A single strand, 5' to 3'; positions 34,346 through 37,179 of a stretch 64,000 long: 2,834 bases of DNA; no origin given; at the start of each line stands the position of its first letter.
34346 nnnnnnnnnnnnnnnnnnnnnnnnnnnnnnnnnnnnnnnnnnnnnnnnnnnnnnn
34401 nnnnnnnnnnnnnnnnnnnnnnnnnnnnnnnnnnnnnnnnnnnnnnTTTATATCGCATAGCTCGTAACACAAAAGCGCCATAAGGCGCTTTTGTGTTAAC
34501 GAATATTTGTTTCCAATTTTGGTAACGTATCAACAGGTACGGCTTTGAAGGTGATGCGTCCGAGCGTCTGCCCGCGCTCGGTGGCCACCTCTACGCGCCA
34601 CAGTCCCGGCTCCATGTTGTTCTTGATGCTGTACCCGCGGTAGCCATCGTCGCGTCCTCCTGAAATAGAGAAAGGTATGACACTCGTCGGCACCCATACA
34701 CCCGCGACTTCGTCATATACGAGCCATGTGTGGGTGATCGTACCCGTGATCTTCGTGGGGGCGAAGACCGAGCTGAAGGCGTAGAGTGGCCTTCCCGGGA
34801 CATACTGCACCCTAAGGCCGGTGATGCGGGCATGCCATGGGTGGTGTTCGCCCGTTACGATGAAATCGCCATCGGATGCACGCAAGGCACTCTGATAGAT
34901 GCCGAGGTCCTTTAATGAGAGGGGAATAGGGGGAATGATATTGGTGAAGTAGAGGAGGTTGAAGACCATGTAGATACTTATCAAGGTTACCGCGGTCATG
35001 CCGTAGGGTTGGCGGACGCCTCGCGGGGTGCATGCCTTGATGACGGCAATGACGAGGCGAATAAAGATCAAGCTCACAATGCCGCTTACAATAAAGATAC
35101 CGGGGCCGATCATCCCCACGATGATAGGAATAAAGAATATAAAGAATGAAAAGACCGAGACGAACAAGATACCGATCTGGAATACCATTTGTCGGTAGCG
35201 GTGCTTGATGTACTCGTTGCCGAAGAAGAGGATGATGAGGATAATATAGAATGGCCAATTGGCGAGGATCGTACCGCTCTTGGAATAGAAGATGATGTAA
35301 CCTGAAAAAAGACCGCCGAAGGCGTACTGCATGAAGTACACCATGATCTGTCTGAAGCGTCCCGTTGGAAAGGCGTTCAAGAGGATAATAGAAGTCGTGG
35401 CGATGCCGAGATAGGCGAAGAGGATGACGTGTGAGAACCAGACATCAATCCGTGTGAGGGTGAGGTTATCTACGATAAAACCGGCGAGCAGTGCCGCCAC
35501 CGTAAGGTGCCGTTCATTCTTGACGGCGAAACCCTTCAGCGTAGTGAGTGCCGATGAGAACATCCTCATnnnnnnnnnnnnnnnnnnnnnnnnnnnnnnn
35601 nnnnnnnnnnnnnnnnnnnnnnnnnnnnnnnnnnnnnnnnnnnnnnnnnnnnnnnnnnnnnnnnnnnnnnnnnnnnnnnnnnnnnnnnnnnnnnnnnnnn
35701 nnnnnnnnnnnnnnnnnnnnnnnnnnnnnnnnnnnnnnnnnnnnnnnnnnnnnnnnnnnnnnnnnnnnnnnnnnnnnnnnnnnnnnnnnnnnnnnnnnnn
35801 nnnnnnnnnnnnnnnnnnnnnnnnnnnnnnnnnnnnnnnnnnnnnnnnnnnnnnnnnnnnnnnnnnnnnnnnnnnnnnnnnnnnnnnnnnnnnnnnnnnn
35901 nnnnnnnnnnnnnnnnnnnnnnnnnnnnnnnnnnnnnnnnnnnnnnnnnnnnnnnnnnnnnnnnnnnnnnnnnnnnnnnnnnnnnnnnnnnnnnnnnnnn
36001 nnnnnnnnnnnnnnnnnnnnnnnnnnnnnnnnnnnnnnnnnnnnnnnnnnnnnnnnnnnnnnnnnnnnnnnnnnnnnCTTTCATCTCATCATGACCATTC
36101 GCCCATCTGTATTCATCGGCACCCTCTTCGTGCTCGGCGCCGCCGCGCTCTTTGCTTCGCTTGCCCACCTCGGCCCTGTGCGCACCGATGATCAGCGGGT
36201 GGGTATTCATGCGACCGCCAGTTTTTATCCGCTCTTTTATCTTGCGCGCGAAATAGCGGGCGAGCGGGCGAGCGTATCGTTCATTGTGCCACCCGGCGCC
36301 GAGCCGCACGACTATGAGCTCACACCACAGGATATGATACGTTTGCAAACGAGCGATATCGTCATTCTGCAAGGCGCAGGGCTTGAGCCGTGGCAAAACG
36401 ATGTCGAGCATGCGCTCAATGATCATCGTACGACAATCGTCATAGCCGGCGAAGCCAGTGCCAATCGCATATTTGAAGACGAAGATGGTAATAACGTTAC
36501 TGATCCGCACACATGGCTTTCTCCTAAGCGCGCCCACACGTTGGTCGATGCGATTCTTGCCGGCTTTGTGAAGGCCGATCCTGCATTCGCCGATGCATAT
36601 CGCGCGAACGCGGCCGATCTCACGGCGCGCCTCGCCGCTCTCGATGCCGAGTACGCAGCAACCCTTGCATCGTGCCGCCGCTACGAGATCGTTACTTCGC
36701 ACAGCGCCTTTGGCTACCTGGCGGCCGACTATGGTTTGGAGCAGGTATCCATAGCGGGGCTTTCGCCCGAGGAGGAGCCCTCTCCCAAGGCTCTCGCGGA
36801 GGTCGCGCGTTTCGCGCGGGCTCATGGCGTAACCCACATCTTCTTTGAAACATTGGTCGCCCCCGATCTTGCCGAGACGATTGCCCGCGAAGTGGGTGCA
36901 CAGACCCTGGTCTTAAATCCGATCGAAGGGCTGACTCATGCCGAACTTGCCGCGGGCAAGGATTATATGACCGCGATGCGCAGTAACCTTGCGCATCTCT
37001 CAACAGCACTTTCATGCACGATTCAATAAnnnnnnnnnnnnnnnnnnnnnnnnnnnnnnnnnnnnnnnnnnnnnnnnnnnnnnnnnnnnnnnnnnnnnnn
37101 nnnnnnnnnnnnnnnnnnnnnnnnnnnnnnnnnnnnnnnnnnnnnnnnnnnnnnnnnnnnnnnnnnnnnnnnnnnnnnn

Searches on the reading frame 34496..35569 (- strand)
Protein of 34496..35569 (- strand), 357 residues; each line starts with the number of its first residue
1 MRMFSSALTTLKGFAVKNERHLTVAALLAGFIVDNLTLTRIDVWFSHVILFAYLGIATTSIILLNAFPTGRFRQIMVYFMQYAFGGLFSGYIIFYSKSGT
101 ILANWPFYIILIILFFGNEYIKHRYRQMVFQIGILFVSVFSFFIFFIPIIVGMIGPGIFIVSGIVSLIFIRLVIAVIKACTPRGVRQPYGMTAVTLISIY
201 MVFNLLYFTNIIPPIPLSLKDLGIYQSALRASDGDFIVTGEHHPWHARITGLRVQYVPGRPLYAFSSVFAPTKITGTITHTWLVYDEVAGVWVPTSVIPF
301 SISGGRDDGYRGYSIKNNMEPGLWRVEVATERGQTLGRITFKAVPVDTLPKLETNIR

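Call 39: search_protein_families(library=pfam, proteins=[window:34496-35569:-], max_evalue=0.001)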
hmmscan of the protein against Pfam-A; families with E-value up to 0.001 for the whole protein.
window:34496-35569:- (357 aa): 1 family
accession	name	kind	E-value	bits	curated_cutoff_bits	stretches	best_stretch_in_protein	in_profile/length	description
PF11141.13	DUF2914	-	7.5e-14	51.6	23.6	1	277-342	3-61/62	Protein of unknown function (DUF2914)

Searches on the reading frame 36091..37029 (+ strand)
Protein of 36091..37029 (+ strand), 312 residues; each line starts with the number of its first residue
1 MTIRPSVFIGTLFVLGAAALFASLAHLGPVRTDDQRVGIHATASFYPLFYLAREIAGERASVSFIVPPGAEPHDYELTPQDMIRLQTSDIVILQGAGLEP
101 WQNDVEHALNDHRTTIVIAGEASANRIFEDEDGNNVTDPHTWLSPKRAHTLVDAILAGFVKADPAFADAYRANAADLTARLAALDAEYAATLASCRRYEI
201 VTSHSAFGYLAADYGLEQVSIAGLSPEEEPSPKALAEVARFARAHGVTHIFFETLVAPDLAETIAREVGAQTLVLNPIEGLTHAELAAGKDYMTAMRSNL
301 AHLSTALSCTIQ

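Call 40: search_protein_families(library=pfam, proteins=[window:36091-37029:+], max_evalue=0.001)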
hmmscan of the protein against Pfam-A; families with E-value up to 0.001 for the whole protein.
window:36091-37029:+ (312 aa): 1 family
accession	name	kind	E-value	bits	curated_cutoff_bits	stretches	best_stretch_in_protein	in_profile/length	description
PF01297.22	ZnuA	-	1.4e-79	267.7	29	1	43-306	3-263/263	Zinc-uptake complex component A periplasmic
